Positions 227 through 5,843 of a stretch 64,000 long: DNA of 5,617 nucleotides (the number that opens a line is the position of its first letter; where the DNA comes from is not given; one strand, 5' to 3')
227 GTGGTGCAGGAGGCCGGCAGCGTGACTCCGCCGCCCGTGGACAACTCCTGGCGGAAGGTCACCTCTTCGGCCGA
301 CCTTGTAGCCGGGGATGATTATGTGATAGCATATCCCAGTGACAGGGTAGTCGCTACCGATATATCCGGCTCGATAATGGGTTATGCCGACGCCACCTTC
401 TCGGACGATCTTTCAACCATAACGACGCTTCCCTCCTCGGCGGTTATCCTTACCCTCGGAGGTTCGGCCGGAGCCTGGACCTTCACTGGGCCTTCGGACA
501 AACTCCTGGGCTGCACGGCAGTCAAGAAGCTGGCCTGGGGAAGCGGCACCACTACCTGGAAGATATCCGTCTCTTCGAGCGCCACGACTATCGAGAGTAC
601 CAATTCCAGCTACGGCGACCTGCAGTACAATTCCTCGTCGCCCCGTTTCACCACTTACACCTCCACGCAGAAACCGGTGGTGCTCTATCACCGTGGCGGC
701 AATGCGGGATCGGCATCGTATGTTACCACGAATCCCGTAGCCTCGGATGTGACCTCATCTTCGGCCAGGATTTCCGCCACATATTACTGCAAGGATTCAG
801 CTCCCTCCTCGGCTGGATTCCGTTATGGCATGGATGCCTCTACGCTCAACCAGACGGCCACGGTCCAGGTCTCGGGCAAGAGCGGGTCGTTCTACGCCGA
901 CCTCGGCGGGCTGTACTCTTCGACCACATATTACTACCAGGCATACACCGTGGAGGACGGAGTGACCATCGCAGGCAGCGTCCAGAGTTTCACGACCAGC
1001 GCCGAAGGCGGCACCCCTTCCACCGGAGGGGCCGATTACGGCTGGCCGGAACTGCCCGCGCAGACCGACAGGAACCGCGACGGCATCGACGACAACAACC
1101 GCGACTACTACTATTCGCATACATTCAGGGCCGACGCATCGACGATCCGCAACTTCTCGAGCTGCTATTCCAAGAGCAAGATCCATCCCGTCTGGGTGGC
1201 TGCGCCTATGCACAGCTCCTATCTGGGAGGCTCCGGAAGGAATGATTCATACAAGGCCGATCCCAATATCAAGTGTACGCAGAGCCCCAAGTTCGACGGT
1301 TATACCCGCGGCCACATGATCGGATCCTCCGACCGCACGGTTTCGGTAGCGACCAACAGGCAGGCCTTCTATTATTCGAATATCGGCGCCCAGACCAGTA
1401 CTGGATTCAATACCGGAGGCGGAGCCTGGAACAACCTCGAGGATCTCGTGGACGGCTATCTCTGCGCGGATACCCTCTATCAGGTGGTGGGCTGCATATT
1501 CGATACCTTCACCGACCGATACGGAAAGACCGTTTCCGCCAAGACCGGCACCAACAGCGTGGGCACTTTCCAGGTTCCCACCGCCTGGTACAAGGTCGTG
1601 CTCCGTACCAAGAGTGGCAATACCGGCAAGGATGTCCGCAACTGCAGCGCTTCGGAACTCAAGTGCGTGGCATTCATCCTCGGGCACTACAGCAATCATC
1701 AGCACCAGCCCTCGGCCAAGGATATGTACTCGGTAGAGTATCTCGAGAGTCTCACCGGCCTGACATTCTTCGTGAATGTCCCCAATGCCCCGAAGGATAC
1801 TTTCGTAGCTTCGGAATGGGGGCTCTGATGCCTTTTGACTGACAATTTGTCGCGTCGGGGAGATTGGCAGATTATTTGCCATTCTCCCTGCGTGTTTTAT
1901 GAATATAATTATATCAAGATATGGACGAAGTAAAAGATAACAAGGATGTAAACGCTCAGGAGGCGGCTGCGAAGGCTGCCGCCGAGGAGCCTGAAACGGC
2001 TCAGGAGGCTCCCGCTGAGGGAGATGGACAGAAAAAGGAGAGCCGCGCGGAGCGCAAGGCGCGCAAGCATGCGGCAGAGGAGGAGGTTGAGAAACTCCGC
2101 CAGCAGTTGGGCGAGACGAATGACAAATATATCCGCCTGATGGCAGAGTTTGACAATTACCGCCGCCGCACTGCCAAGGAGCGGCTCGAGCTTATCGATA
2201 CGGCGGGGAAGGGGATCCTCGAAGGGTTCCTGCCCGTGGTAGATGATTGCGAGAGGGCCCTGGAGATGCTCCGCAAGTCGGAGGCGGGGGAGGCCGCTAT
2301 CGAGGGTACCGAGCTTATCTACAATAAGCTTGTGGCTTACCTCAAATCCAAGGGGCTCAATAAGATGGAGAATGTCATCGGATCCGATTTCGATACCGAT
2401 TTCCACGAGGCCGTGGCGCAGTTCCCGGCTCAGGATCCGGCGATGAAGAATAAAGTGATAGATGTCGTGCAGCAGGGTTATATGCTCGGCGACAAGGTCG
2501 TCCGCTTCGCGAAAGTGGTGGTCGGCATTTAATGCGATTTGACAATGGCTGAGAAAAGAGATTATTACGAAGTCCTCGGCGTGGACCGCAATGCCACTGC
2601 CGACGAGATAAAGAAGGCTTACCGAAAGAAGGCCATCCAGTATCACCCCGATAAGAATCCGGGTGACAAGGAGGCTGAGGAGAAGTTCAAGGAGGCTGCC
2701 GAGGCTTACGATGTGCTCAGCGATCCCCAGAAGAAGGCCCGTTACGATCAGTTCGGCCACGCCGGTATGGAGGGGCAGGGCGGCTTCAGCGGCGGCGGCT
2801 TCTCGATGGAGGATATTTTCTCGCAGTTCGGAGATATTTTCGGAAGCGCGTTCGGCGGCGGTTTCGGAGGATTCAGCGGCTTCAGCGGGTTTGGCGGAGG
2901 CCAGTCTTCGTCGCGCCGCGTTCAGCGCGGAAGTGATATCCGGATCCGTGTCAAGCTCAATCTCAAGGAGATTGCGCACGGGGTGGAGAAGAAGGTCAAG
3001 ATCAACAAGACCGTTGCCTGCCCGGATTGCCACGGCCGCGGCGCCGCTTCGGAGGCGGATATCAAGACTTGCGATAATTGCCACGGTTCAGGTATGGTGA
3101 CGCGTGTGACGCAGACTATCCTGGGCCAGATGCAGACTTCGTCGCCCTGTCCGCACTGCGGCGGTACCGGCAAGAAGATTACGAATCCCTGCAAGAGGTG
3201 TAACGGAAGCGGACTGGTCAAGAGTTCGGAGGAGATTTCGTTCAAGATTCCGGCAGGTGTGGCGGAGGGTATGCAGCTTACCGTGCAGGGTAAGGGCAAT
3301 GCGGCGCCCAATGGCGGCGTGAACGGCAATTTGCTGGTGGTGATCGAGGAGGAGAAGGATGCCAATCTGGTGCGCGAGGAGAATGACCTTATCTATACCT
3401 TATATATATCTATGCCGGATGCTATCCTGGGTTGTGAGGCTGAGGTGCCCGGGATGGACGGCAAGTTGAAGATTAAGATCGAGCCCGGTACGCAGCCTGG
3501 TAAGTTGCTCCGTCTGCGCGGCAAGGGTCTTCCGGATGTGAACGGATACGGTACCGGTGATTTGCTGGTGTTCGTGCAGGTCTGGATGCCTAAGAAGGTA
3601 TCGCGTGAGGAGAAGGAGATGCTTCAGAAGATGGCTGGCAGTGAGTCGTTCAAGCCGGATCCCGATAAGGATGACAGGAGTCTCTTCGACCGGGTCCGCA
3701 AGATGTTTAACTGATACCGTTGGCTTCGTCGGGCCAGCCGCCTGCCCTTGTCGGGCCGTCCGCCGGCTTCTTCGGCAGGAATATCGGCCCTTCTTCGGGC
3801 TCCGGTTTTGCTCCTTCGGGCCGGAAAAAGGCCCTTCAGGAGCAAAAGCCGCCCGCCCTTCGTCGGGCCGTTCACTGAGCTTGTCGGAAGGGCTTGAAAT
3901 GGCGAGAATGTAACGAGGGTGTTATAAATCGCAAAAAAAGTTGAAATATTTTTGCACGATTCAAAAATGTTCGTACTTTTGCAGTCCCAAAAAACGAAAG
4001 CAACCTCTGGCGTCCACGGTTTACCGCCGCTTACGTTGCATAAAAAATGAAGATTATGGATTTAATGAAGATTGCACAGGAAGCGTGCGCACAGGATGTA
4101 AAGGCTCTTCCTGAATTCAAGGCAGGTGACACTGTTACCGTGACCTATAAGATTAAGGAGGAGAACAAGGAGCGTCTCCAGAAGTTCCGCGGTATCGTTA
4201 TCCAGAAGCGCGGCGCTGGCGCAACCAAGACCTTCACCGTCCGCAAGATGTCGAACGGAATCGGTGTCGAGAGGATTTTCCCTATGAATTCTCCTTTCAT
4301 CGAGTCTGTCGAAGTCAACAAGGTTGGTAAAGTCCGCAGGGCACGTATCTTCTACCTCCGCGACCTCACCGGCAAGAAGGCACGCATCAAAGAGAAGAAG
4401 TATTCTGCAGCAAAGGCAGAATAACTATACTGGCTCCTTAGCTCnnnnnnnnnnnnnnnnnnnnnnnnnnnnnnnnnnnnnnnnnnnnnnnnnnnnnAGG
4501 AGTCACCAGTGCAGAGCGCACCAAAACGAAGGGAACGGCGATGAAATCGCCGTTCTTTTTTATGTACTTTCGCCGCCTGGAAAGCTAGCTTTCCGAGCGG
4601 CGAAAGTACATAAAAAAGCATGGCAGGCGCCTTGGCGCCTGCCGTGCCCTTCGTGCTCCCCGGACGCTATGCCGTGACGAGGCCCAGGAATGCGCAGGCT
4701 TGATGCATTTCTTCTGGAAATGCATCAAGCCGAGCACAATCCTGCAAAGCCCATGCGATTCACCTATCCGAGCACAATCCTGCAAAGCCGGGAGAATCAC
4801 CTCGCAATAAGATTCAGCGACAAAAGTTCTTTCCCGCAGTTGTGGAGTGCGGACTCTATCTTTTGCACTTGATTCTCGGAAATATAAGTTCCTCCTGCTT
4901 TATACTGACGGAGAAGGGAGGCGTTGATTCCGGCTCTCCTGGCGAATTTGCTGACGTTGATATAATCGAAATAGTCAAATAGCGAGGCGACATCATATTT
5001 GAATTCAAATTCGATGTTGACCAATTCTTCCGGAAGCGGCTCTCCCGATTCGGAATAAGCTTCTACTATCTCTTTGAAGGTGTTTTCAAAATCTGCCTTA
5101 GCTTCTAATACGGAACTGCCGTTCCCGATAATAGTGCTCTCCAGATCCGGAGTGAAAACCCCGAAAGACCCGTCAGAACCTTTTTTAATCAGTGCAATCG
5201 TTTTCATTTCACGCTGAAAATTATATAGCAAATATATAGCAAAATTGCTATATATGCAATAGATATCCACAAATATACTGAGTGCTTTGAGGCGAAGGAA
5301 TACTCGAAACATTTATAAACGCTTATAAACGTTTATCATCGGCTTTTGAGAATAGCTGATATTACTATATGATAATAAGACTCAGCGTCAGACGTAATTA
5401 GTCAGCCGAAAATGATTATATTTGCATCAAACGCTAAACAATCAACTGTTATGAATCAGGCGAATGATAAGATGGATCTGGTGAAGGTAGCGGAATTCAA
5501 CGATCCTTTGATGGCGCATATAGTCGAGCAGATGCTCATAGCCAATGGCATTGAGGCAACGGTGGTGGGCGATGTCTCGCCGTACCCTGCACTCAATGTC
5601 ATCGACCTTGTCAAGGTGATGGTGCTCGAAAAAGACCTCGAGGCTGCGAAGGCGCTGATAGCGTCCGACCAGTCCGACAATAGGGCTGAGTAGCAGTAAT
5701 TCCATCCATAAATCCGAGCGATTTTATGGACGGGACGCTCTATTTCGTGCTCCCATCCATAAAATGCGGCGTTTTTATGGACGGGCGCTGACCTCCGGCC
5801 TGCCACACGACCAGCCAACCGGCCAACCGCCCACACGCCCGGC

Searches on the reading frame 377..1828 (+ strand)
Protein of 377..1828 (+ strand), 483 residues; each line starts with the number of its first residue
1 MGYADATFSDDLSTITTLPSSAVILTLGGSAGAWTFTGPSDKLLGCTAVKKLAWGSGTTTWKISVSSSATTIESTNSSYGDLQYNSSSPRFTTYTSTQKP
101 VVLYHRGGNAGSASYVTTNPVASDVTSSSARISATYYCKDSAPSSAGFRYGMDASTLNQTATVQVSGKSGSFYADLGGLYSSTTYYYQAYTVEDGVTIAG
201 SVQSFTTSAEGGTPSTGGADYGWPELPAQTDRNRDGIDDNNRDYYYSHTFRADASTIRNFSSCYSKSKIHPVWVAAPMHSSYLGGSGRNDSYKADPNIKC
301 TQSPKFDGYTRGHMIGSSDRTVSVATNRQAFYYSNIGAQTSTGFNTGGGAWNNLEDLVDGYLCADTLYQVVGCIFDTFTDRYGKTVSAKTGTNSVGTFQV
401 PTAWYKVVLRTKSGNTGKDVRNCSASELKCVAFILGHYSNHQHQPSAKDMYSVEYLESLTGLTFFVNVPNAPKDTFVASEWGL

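Call 74: search_protein_families(library=pfam, proteins=[window:377-1828:+], max_evalue=0.00001)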
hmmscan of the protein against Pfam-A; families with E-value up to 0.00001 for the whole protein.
window:377-1828:+ (483 aa): 1 family
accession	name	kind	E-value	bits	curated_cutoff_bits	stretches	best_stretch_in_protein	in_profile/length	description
PF01223.29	Endonuclease_NS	-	2.7e-26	93.1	23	1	254-470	18-222/223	DNA/RNA non-specific endonuclease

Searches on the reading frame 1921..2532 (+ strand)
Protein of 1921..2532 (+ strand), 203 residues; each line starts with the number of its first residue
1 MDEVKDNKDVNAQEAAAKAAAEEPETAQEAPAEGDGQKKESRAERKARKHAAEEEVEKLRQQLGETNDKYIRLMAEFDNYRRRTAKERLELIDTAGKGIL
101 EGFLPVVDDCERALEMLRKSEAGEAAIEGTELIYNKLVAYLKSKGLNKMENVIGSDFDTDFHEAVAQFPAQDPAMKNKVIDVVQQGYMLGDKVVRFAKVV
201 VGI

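Call 74: search_protein_families(library=pfam, proteins=[window:1921-2532:+], max_evalue=0.00001)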
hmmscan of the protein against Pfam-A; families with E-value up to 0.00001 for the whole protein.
window:1921-2532:+ (203 aa): 1 family
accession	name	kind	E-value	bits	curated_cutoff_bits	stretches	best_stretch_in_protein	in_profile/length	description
PF01025.24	GrpE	-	1.8e-43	148.5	25.8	1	39-201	3-163/165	GrpE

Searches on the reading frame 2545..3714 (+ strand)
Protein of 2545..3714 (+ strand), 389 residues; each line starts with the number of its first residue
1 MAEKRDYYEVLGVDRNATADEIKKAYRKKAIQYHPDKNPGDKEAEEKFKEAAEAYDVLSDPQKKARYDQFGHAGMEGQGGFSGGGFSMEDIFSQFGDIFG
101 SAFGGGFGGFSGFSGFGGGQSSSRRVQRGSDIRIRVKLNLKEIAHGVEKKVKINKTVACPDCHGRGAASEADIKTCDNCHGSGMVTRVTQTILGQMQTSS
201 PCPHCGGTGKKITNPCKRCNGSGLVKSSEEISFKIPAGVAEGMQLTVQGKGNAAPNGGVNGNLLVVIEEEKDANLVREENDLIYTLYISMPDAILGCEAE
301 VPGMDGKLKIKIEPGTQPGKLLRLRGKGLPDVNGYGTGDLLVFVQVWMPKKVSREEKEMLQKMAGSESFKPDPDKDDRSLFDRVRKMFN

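Call 74: search_protein_families(library=pfam, proteins=[window:2545-3714:+], max_evalue=0.00001)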
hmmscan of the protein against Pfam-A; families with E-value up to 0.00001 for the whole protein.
window:2545-3714:+ (389 aa): 4 families
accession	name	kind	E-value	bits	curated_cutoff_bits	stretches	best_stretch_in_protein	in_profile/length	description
PF01556.23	DnaJ_C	-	2.6e-43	148.1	26.6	1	132-349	1-152/152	DnaJ C terminal domain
PF00226.36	DnaJ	-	5.5e-29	100.5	27.8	1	6-68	1-63/63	DnaJ domain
PF00684.25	DnaJ_CXXCXGXG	-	6.7e-18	65.2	32.7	1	159-223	1-65/65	DnaJ central domain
PF15777.11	Anti-TRAP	-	3.2e-07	30.7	32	0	175-213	12-44/59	Tryptophan RNA-binding attenuator protein inhibitory protein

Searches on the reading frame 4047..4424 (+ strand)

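Call 74: search_protein_families(library=pfam, proteins=[window:4047-4424:+], max_evalue=0.00001)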
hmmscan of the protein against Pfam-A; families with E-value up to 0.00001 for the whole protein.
window:4047-4424:+ (125 aa): 1 family
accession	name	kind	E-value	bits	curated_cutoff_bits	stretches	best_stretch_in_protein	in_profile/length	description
PF01245.26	Ribosomal_L19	-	2.1e-45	153.7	22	1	17-117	11-111/111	Ribosomal protein L19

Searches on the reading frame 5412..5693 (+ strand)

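Call 74: search_protein_families(library=pfam, proteins=[window:5412-5693:+], max_evalue=0.00001)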
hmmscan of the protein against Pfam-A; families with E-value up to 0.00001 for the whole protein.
window:5412-5693:+ (93 aa): 1 family
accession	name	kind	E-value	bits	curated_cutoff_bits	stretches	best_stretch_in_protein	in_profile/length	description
PF09413.15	DUF2007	-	2.6e-09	37.5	25.7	1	24-85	2-64/66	Putative prokaryotic signal transducing protein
